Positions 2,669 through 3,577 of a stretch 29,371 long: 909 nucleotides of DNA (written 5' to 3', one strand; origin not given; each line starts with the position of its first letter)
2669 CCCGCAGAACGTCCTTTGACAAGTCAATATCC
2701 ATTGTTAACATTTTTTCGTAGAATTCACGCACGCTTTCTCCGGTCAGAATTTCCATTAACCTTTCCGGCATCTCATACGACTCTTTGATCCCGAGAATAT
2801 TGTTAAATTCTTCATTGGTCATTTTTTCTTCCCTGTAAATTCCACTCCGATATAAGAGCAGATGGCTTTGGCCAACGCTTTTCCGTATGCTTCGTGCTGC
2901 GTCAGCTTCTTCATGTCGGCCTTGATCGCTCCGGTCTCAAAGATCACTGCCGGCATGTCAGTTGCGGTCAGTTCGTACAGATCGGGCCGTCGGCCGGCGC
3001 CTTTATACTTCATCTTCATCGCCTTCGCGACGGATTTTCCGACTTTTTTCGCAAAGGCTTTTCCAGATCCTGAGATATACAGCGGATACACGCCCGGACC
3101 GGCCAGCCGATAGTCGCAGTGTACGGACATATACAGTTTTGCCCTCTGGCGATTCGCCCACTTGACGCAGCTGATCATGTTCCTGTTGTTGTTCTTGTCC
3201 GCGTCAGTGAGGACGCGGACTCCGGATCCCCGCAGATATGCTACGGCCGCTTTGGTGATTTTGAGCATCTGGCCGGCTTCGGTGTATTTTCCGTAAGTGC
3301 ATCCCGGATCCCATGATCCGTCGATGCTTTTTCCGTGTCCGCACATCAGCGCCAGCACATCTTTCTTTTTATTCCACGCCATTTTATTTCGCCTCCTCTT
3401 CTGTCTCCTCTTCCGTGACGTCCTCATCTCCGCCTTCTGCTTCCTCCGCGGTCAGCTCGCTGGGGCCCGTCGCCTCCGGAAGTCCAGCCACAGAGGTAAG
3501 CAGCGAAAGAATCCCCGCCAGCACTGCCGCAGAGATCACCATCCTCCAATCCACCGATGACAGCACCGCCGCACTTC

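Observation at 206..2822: Late-operon accessory block next to attP: R-less type I-like methyltransferase (M plus half-S) chained to two unknown genes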

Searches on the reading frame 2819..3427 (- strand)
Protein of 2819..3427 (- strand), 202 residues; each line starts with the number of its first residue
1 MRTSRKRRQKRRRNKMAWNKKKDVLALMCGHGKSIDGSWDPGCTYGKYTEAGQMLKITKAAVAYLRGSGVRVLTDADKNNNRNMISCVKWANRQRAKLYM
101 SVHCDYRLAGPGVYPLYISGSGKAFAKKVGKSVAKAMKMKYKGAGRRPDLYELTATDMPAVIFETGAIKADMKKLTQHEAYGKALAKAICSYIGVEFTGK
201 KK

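Call 3: search_protein_families(library=pfam, proteins=[window:2819-3427:-], max_evalue=0.1)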
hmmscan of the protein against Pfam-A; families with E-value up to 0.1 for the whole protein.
window:2819-3427:- (202 aa): 1 family
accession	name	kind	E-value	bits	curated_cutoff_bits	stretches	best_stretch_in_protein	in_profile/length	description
PF01520.23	Amidase_3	-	1.5e-21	77.6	27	1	27-191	3-170/174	N-acetylmuramoyl-L-alanine amidase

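Call 4: search_protein_families(library=phrogs, proteins=[window:2819-3427:-], max_evalue=0.01)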
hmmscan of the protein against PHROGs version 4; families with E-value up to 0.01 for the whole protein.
window:2819-3427:- (202 aa): 4 families
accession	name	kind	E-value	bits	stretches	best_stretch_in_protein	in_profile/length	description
phrog_435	-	lysis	5.2e-25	89.4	1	22-199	112-291/556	endolysin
phrog_2742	-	lysis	1.1e-10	42.5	1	25-196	4-184/318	endolysin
phrog_489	-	lysis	1.5e-09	38.2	1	9-192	152-351/459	endolysin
phrog_12727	-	lysis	1.4e-07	32.1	1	22-194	163-339/393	endolysin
